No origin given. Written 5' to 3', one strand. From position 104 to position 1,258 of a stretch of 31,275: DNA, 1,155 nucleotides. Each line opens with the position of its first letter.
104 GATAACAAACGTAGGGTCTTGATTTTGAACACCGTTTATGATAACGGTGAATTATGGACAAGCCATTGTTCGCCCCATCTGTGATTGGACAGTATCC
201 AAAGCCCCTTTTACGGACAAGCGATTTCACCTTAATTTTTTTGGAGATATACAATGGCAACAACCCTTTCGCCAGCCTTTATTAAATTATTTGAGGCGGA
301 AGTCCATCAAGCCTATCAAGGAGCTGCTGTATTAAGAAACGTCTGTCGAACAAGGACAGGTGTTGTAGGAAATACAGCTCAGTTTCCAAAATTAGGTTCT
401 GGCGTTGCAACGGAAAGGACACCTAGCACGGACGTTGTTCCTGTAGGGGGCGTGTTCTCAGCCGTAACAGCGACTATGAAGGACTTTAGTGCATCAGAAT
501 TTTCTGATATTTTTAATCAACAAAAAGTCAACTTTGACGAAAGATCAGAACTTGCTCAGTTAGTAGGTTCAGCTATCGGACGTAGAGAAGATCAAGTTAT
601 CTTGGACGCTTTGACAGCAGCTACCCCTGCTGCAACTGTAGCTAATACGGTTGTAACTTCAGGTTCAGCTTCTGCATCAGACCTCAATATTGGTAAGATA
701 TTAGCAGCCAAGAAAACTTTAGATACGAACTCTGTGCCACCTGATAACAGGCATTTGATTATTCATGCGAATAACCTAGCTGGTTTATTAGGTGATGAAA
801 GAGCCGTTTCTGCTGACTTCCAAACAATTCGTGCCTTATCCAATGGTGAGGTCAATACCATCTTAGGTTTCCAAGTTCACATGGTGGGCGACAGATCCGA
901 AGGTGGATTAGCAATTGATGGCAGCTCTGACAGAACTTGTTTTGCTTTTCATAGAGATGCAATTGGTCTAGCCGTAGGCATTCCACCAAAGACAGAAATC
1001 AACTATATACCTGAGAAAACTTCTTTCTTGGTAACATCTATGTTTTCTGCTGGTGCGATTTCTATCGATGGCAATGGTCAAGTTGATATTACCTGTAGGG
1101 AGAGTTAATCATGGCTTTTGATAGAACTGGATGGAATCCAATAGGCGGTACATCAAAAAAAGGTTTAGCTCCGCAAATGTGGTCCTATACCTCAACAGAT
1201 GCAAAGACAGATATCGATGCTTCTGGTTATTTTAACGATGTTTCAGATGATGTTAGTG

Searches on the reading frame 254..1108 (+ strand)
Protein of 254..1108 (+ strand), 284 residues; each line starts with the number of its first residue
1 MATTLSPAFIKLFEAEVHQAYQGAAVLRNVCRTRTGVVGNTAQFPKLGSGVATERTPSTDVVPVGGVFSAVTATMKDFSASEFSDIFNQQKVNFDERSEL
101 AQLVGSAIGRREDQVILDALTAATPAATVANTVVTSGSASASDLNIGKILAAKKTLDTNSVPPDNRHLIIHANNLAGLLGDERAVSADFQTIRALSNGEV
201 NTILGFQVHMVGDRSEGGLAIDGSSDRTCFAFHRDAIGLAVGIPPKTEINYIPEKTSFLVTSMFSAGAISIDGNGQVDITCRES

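Call 28: search_protein_families(library=pfam, proteins=[window:254-1108:+], max_evalue=0.01)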
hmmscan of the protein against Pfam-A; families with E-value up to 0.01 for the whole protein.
window:254-1108:+ (284 aa): 2 families
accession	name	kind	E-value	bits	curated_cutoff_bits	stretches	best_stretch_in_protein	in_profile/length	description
PF19821.5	Phage_capsid_2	-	1.2e-66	225.4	25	1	6-283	2-293/293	Phage capsid protein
PF25209.1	Phage_capsid_4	-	3.8e-07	31.1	27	1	23-196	25-181/262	Phage capsid protein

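Call 76: find_homologous_proteins(query=window:254-1108:+, max_evalue=1e-30)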
Query window:254-1108:+ (284 aa): 4734 proteins with E <= 1e-30 among 8000 candidates; the best 120 are listed.
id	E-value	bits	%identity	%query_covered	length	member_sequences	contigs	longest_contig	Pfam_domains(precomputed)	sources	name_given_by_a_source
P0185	1.4e-173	593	96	100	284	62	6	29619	PF25209.3,PF19821.6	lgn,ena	-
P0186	4.0e-141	487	76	100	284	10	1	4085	PF25209.3,PF19821.6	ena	-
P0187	4.9e-140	483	77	100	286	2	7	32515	PF25209.3,PF19821.6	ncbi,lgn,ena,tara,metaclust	tara:strand:- start:1254 stop:2114 length:861 start_codon:yes stop_codon:yes gene_type:complete|meta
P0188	1.8e-139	481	76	100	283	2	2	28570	PF25209.3,PF19821.6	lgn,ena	-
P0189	9.8e-139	479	75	100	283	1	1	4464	PF25209.3,PF19821.6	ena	-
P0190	1.6e-138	478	75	100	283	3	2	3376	PF25209.3,PF19821.6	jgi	-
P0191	7.0e-138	476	75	100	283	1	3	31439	PF25209.3,PF19821.6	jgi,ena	-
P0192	1.4e-136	472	75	100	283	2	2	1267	PF25209.3,PF19821.6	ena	-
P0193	8.7e-136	469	74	100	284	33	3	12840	PF25209.3,PF19821.6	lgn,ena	-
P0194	5.6e-135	467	75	100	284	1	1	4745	PF25209.3,PF19821.6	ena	-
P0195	1.0e-134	466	74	100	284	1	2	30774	PF25209.3,PF19821.6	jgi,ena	jgi:hypothetical protein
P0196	1.5e-134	465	74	100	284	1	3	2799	PF25209.3,PF19821.6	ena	-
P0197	2.4e-134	464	74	100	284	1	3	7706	PF25209.3,PF19821.6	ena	-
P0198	2.8e-134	464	74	100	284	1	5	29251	PF25209.3,PF19821.6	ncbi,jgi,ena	-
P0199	2.8e-134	464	74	100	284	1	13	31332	PF25209.3,PF19821.6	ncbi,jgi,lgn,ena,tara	jgi:hypothetical protein|tara:strand:+ start:1289 stop:2143 length:855 start_codon:yes stop_codon:ye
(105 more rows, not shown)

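Call 111: find_encoding_contigs(protein=P0187, flank=10000, max_places=3)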
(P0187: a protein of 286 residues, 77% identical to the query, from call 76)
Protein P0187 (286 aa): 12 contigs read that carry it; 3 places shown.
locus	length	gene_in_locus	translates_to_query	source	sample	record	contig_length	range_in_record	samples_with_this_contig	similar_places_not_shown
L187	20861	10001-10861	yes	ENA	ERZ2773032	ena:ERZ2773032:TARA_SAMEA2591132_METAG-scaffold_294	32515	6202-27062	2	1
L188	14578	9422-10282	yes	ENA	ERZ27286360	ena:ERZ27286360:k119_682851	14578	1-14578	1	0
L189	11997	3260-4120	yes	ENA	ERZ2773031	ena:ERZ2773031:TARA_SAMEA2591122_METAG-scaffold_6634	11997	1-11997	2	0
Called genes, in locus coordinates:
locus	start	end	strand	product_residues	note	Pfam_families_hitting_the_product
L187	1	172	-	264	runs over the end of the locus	PF00239:Resolvase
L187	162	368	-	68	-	-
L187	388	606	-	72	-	-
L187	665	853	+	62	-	PF07878:RHH_5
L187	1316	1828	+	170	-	-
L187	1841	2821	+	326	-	PF13730:HTH_36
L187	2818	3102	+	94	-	-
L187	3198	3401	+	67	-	-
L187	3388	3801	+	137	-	PF00436:SSB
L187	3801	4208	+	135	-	PF03592:Terminase_2 (weak)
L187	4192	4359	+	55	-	-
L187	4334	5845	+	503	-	-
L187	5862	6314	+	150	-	-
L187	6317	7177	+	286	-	-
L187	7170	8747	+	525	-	PF12236:Head-tail_con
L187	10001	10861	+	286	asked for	PF19821:Phage_capsid_2, PF25209:Phage_capsid_4 (weak)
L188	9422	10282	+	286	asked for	PF19821:Phage_capsid_2, PF25209:Phage_capsid_4 (weak)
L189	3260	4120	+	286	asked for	PF19821:Phage_capsid_2, PF25209:Phage_capsid_4 (weak)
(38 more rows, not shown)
